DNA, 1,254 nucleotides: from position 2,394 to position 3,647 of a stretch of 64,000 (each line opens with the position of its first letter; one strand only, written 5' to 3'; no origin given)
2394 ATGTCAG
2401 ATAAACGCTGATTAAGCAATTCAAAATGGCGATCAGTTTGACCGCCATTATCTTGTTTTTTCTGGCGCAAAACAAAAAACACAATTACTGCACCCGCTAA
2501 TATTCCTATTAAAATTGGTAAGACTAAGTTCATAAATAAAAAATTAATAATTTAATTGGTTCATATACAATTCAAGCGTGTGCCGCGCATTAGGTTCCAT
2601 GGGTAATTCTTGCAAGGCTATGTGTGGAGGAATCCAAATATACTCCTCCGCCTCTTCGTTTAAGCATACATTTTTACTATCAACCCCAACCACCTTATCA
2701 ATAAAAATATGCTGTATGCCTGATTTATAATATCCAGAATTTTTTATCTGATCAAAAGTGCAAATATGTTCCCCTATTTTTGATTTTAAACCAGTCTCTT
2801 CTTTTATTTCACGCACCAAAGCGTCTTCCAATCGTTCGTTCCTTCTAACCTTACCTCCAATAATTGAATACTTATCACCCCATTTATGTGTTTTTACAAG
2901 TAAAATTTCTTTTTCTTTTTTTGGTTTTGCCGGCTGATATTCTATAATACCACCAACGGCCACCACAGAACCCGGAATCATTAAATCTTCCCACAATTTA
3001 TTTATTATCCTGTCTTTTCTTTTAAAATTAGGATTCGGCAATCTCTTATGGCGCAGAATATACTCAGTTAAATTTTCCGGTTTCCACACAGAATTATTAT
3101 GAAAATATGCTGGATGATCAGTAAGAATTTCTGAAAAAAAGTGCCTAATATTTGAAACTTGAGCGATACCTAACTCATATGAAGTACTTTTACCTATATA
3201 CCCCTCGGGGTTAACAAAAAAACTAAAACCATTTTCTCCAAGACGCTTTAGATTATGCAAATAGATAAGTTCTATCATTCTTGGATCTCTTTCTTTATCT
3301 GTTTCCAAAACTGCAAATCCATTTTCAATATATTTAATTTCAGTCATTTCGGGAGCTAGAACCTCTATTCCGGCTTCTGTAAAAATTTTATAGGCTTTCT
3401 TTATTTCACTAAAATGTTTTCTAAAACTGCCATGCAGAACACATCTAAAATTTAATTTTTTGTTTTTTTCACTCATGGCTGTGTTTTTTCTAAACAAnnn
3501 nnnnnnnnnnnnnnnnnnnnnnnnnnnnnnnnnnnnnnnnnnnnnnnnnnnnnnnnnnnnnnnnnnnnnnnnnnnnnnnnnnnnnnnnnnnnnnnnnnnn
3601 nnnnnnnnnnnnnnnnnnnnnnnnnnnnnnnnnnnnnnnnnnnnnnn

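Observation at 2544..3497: Fusion of a nucleoside 2-deoxyribosyltransferase/DNPH1-like domain with a NUDIX hydrolase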

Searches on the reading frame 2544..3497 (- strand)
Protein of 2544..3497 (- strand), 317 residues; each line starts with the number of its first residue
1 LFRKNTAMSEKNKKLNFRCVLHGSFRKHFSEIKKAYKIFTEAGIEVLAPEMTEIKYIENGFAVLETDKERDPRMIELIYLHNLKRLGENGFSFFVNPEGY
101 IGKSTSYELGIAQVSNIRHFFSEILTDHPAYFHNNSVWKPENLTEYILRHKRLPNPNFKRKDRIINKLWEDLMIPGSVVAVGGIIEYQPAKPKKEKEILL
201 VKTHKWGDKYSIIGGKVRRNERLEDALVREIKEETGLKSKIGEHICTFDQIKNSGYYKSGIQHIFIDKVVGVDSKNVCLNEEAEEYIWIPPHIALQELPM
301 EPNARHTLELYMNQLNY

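Call 3: search_protein_families(library=pfam, proteins=[window:2544-3497:-], max_evalue=1)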
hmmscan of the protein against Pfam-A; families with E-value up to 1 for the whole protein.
window:2544-3497:- (317 aa): 4 families
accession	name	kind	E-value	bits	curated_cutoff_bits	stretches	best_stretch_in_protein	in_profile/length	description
PF00293.34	NUDIX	-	2.8e-14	53.7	21.1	1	195-309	14-132/134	NUDIX domain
PF14815.12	NUDIX_4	-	0.11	12.7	35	1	205-299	22-102/113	NUDIX domain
PF22327.2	Nudt16-like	-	0.14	12.5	27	1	214-270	39-96/161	U8 snoRNA-decapping enzyme-like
PF16262.11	DUF4916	-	0.18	11.9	27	1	208-236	51-79/170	Domain of unknown function (DUF4916)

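Call 4: search_protein_families(library=ncbifam, proteins=[window:2544-3497:-], max_evalue=1)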
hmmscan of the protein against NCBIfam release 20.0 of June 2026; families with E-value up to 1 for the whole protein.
window:2544-3497:- (317 aa): 20 families
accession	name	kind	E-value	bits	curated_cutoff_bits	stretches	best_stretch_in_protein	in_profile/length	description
NF012016.0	PRK15472.1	equivalog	5.5e-09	35.8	95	1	209-310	32-137/141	nucleoside triphosphatase NudI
NF007834.0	PRK10546.1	equivalog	9.5e-08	31.9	156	1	194-315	13-129/135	pyrimidine (deoxy)nucleoside triphosphate diphosphatase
NF052459.1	OxoGTPPhMutT1Mycb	equivalog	1.1e-07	31.2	475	1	180-312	3-126/292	8-oxo-(d)GTP phosphatase MutT1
TIGR02705.1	nudix_YtkD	equivalog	8.3e-06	25.4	154.4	1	195-277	34-111/156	RNA deprotection pyrophosphohydrolase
NF006530.0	PRK08999.1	equivalog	1.1e-05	24.6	245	1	203-247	28-72/315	Nudix family hydrolase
NF001299.0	PRK00241.1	equivalog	1.8e-05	24.3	158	1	194-238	144-189/263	NAD(+) diphosphatase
NF008044.0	PRK10776.1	equivalog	0.00012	22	148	1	205-242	28-65/130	8-oxo-dGTP diphosphatase MutT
TIGR00586.1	mutt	equivalog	0.00026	21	97.9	1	205-249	29-73/129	8-oxo-dGTP diphosphatase MutT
NF003787.0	PRK05379.1-4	equivalog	0.00075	18.6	449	1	208-239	233-264/346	bifunctional nicotinamide-nucleotide adenylyltransferase/Nudix hydroxylase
NF006961.0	PRK09438.1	equivalog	0.0011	18.4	103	1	195-244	19-68/151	dihydroneopterin triphosphate diphosphatase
NF001937.0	PRK00714.1-4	equivalog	0.0065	16.1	139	1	208-244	31-67/161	RNA pyrophosphohydrolase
TIGR00052.1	TIGR00052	subfamily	0.011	15.3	79.55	1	204-269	76-138/188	nudix-type nucleoside diphosphatase, YffH/AdpP family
NF041652.1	Nud_hyd_Dein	equivalog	0.013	15.8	200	1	195-250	24-85/152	Nudix hydrolase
NF003786.0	PRK05379.1-2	equivalog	0.013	14.7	397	1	210-238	245-273/354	bifunctional nicotinamide-nucleotide adenylyltransferase/Nudix hydroxylase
NF011963.0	PRK15434.1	subfamily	0.02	14.6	146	1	210-304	44-144/159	GDP-mannose mannosyl hydrolase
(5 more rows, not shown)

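Call 5: find_homologous_proteins(query=window:2547-3476:-)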
Query seq(310 aa) (310 aa): 743 proteins with E <= 0.001 among 1981 candidates; the best 120 are listed.
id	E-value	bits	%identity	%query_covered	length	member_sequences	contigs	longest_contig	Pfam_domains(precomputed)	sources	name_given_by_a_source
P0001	2.8e-208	709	100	100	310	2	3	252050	PF00293.35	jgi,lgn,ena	-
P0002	6.7e-156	536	76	98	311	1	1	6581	PF00293.35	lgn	-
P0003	1.5e-154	532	74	99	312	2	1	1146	PF00293.35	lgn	-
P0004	1.8e-154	532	77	95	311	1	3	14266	PF00293.35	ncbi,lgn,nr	ncbi:NUDIX domain-containing protein [Candidatus Giovannonibacteria bacterium]|nr:NUDIX domain-conta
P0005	2.7e-154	531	75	97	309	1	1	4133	PF00293.35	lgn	-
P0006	4.0e-154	531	73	97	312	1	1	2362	PF00293.35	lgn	-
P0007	9.4e-154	529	72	99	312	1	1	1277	PF00293.35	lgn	-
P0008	9.4e-154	529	74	97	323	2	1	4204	PF00293.35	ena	-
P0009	1.5e-153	529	75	97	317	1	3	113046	PF00293.35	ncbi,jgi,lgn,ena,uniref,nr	ncbi:MAG: hypothetical protein COV30_01475 [Candidatus Yanofskybacteria bacterium CG10_big_fil_rev_8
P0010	5.1e-153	527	74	97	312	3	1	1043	PF00293.35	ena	-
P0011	7.8e-153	526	74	98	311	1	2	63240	PF00293.35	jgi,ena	-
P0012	1.0e-152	526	75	98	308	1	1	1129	PF00293.35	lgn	-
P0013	4.9e-152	524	73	98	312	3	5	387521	PF00293.35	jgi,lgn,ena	-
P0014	1.3e-151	522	72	99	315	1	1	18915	PF00293.35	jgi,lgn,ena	-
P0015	1.2e-150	519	74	97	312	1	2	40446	PF00293.35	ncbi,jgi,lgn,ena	-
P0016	1.9e-150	519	73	97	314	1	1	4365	PF00293.35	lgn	-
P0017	4.6e-150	517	71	100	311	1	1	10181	PF00293.35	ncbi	-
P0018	1.4e-149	516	73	96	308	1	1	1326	PF00293.35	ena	-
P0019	2.1e-149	515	74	96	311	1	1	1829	PF00293.35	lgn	-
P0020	2.2e-149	515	74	96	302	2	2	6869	PF00293.35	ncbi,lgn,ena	-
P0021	7.1e-149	513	71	97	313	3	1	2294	PF00293.35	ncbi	-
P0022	8.7e-149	513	71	98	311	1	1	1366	PF00293.35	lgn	-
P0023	1.7e-148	512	74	97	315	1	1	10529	PF00293.35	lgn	-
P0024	2.1e-148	512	72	98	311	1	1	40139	PF00293.35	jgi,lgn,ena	-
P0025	2.8e-148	511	73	97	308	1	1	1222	PF00293.35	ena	-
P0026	3.1e-148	511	75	97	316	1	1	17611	PF00293.35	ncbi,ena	-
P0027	4.5e-148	511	73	98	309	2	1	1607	PF00293.35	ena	-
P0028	5.5e-148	510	73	96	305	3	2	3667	PF00293.35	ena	-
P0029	9.0e-148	510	70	98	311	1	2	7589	PF00293.35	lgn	-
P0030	1.7e-147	509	72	96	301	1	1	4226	PF00293.35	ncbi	-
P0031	2.3e-147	508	70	98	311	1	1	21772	PF00293.35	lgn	-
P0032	2.5e-147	508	71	97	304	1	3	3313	PF00293.35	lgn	-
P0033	5.0e-147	507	74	95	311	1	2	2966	PF00293.35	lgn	-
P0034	5.6e-147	507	75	95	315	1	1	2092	PF00293.35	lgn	-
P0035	1.1e-146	506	72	98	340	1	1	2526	PF00293.35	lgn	-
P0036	1.1e-146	506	73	97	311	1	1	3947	PF00293.35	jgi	-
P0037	2.6e-146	505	70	99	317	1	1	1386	PF00293.35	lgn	-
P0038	6.4e-146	504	71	98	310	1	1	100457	PF00293.35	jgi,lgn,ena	-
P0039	7.6e-146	503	70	99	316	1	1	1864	PF00293.35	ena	-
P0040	2.7e-145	502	70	98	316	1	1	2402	PF00293.35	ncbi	-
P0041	3.1e-145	501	70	99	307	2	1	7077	PF00293.35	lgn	-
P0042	6.1e-145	500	70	100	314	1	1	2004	PF00293.35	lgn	-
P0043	8.4e-145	500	71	97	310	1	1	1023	PF00293.35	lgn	-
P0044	9.6e-145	500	71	95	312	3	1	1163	PF00293.35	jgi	-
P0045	1.2e-144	500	74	96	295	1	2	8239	PF00293.35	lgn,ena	-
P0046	1.5e-144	499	72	95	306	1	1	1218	PF00293.35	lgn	-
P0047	1.5e-144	499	70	97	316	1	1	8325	PF00293.35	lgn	-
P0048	2.1e-144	499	71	95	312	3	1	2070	PF00293.35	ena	-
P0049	3.4e-144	498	71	95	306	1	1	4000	PF00293.35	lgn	-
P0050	4.7e-144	498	71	97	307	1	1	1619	PF00293.35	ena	-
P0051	5.5e-144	497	72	95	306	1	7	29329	PF00293.35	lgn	-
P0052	8.6e-144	497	70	98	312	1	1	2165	PF00293.35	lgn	-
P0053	9.8e-144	497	68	99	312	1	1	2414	PF00293.35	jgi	-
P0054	1.1e-143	496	71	96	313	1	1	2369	PF00293.35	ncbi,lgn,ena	-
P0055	2.6e-143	495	69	98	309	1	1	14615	PF00293.35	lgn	-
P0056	4.3e-143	494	71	95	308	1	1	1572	PF00293.35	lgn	-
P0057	5.3e-143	494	70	96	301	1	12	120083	PF00293.35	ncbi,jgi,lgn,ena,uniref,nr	ncbi:hypothetical protein A2926_03375 [Candidatus Giovannonibacteria bacterium RIFCSPLOWO2_01_FULL_4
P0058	1.2e-142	493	70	97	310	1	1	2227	PF00293.35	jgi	-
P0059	1.4e-142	493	71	95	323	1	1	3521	PF00293.35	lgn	-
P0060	2.2e-142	492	69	96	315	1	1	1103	PF00293.35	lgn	-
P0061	3.6e-142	491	72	95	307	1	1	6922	PF00293.35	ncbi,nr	ncbi:NUDIX domain-containing protein [Candidatus Parcubacteria bacterium]|nr:NUDIX domain-containing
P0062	5.3e-142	491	71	94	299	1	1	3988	PF00293.35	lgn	-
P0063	7.1e-142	490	70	96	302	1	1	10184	PF00293.35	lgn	-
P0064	9.9e-142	490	69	99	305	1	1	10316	PF00293.35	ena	-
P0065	1.0e-141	490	68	98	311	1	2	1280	PF00293.35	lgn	-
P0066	1.0e-141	490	71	96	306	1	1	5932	PF00293.35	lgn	-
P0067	1.2e-141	490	71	98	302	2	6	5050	PF00293.35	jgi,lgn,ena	-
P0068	1.5e-141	489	70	98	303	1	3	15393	PF00293.35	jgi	-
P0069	1.7e-141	489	69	97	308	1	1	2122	PF00293.35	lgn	-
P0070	1.7e-141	489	71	95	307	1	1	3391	PF00293.35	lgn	-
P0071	2.9e-141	488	69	96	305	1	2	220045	PF00293.35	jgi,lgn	jgi:nucleoside triphosphatase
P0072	4.0e-141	488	68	98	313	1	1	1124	PF00293.35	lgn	-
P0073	5.1e-141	488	69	95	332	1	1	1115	PF00293.35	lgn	-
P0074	9.4e-141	487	69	97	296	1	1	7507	PF00293.35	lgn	-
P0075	2.4e-140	485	71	95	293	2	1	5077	PF00293.35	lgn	-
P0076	2.7e-140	485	68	97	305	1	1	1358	PF00293.35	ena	-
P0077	3.0e-140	485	68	98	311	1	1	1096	PF00293.35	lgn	-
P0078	3.1e-140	485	69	97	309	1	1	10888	PF00293.35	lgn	-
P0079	4.8e-140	484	69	99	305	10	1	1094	PF00293.35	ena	-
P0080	5.2e-140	484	69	96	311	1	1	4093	PF00293.35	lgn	-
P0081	6.1e-140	484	67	98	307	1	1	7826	PF00293.35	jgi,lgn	-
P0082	6.5e-140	484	68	98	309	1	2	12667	PF00293.35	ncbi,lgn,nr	ncbi:MAG TPA: NUDIX domain-containing protein [Patescibacteria group bacterium]|nr:NUDIX domain-cont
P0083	7.5e-140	484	67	99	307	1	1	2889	PF00293.35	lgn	-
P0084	1.2e-139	483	67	97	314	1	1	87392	PF00293.35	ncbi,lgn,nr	ncbi:MAG: NUDIX domain-containing protein [bacterium]|nr:NUDIX domain-containing protein [bacterium]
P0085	1.3e-139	483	69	95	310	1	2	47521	PF00293.35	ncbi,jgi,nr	ncbi:MAG TPA: NUDIX domain-containing protein [Candidatus Binatia bacterium]|jgi:ADP-ribose pyrophos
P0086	1.4e-139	483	69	95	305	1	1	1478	PF00293.35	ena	-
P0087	1.4e-139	483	67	96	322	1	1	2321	PF00293.35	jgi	jgi:ADP-ribose pyrophosphatase YjhB (NUDIX family)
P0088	1.5e-139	483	73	93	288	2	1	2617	PF00293.35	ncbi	ncbi:MAG: NUDIX domain-containing protein, partial [Patescibacteria group bacterium]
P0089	2.0e-139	482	69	98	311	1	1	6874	PF00293.35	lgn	-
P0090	2.6e-139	482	68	98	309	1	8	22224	PF00293.35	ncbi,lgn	-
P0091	3.3e-139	482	73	94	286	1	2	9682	PF00293.35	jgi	-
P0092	3.5e-139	482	67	98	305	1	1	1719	PF00293.35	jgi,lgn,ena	-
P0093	3.5e-139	482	69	95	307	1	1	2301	PF00293.35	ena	-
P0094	3.7e-139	481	67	97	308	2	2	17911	PF00293.35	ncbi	ncbi:MAG: NUDIX domain-containing protein [Candidatus Paceibacterota bacterium]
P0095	5.2e-139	481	67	97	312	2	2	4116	PF00293.35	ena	-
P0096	7.2e-139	481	69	97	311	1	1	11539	PF00293.35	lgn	-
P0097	8.3e-139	480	67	99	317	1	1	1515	PF00293.35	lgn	-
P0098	1.0e-138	480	68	95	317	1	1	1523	PF00293.35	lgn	-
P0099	2.0e-138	479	66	97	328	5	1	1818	PF00293.35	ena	-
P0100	3.0e-138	479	68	96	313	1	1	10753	PF00293.35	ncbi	-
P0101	3.4e-138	478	69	97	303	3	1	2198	PF00293.35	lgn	-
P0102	3.5e-138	478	69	96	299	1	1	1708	PF00293.35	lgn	-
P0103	4.7e-138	478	69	99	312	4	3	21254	PF00293.35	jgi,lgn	-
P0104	5.3e-138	478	68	97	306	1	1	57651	PF00293.35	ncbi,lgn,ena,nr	ncbi:MAG: NUDIX domain-containing protein [Candidatus Spechtbacterales bacterium]|nr:NUDIX domain-co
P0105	5.3e-138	478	69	100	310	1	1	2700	PF00293.35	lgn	-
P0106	6.6e-138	477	68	95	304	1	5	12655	PF00293.35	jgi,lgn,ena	-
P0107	7.1e-138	477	70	95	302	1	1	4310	PF00293.35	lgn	-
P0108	7.8e-138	477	68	95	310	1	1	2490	PF00293.35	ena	-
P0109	9.1e-138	477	67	99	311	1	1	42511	PF00293.35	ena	-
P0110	1.1e-137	477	68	98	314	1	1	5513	PF00293.35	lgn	-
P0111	1.1e-137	477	67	98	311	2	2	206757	PF00293.35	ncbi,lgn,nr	ncbi:NUDIX hydrolase [Candidatus Daviesbacteria bacterium]|nr:NUDIX hydrolase [Candidatus Daviesbact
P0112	1.2e-137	477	68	96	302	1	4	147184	PF00293.35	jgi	jgi:ADP-ribose pyrophosphatase YjhB (NUDIX family)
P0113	1.5e-137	476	66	99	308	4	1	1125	PF00293.35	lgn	-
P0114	1.9e-137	476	67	99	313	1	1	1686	PF00293.35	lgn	-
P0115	2.6e-137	475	67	99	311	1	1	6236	PF00293.35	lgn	-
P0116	3.0e-137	475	66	99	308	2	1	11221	PF00293.35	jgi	-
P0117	3.3e-137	475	66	99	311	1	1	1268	PF00293.35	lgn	-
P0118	4.3e-137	475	66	96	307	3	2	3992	PF00293.35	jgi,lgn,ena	-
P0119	5.0e-137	474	65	97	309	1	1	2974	PF00293.35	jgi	jgi:ADP-ribose pyrophosphatase YjhB (NUDIX family)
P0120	7.0e-137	474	67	98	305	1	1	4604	PF00293.35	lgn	-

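Call 41: predict_structure(alignment_id=A3)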
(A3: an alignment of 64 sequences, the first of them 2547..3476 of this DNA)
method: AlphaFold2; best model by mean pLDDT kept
length: 310 residues; sequences in the alignment: 64
mean_pLDDT: 69.2   pTM: 0.51
mean pLDDT of the five models: 69.2, 68.3, 66.8, 65.9, 65.3
residues with pLDDT >= 90: 69; 70-90: 95; 50-70: 78; < 50: 68
segments of 3 or more residues with pLDDT < 50: 1-5, 52-54, 65-67, 90-129, 164-167, 244-250
pLDDT, mean of each block of 10 residues (from residue 1): 52 65 78 87 63 54 50 59 65 31 31 28 43 83 76 54 49 87 79 90 90 80 95 84 51 63 93 92 96 90 85
secondary structure, 60 per line:
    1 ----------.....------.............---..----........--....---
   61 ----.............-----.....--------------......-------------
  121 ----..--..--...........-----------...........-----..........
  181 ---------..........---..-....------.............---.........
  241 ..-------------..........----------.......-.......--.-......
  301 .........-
elements in order: E11-15 H22-34 E47-51 E54-57 H65-77 E83-87 H102-107 H133-143 H155-165 E171-180 E190-196 E206-209 H216-228 E232-242 E256-265 E276-282 H284-290 H295-309

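Call 42: find_encoding_contigs(protein=P0013, flank=6000, max_places=2)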
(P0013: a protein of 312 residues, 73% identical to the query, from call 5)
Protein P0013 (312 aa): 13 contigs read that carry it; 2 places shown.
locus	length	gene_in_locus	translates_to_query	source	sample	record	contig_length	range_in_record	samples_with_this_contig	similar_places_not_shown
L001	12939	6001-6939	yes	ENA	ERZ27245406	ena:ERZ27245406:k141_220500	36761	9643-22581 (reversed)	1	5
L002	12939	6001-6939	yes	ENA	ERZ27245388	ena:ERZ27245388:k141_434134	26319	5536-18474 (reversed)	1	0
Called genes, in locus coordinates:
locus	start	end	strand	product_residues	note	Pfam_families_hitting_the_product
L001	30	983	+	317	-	PF01565:FAD_binding_4, PF02873:MurB_C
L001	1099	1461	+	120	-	PF02482:Ribosomal_S30AE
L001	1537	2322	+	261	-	-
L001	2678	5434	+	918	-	-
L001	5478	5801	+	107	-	PF04266:ASCH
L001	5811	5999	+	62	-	-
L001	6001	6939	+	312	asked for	PF00293:NUDIX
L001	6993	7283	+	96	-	PF11950:DUF3467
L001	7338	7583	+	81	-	PF07866:DUF1653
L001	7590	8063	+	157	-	PF06574:FAD_syn (weak), PF01467:CTP_transf_like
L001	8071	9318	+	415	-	-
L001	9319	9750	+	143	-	PF00293:NUDIX, PF14815:NUDIX_4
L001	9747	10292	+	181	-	-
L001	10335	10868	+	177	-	PF00293:NUDIX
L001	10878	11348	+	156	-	PF00293:NUDIX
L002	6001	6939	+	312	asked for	PF00293:NUDIX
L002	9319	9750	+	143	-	PF00293:NUDIX, PF14815:NUDIX_4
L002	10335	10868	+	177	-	PF00293:NUDIX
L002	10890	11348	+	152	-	PF00293:NUDIX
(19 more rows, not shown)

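Call 43: find_encoding_contigs(protein=P0111, flank=6000, max_places=2)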
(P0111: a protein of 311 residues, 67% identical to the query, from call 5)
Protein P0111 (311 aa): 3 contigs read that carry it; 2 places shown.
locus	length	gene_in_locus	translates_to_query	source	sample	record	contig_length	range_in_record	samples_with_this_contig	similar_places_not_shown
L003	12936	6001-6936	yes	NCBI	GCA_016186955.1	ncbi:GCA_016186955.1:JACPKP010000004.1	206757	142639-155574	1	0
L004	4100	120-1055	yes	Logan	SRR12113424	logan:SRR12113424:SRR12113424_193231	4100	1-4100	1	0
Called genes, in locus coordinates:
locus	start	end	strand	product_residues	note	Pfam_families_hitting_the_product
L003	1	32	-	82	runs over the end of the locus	PF01541:GIY-YIG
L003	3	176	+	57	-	-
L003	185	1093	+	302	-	PF01522:Polysacc_deac_1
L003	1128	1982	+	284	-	-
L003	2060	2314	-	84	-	PF00076:RRM_1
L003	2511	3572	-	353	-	PF02661:Fic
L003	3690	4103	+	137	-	-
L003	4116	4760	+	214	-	PF06210:DUF1003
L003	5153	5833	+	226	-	-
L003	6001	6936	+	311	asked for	PF00293:NUDIX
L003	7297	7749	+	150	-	PF00578:AhpC-TSA (weak), PF00085:Thioredoxin, PF13098:Thioredoxin_2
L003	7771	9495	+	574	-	PF02683:DsbD_TM, PF08534:Redoxin, PF00578:AhpC-TSA, PF13905:Thioredoxin_8, PF17991:Thioredoxin_10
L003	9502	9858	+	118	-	PF01641:SelR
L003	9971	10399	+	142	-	PF12762:DDE_Tnp_IS1595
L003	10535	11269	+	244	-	-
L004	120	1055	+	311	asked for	PF00293:NUDIX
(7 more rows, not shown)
